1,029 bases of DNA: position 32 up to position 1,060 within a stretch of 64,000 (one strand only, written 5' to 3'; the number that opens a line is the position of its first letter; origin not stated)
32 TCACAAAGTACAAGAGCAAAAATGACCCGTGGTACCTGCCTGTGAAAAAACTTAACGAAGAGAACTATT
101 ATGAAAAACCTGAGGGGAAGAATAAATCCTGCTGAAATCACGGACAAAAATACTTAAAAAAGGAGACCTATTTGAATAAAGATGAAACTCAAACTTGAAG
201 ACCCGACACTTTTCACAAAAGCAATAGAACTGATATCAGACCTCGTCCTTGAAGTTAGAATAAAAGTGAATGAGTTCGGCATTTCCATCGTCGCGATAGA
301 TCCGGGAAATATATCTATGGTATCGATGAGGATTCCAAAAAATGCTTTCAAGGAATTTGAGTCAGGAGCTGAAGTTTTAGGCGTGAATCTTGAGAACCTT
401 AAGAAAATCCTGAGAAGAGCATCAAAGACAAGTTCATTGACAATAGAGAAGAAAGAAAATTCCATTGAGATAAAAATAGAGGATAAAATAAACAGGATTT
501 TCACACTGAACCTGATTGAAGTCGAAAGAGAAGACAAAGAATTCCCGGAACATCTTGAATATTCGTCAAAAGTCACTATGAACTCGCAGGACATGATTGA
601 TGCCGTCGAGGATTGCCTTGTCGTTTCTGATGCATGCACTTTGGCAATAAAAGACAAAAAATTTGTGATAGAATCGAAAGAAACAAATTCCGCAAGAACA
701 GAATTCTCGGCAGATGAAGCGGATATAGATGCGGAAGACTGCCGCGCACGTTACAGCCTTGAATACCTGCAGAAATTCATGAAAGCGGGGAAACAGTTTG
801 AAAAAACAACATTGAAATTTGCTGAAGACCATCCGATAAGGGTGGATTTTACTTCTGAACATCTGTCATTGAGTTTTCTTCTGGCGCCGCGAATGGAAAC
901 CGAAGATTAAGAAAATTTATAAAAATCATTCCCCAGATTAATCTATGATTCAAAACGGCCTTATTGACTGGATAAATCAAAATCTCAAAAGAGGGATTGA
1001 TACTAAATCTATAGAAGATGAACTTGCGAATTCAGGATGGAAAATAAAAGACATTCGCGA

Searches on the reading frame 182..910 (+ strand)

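Call 77: search_protein_families(library=pfam, proteins=[window:182-910:+], max_evalue=0.001)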
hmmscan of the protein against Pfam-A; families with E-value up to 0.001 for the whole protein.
window:182-910:+ (242 aa): 2 families
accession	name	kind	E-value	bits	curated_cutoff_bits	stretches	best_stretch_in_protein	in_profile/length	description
PF00705.23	PCNA_N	-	9.7e-16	58.1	20.3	1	2-114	3-121/127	Proliferating cell nuclear antigen, N-terminal domain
PF02747.20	PCNA_C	-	6.5e-07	30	23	1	124-236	4-126/128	Proliferating cell nuclear antigen, C-terminal domain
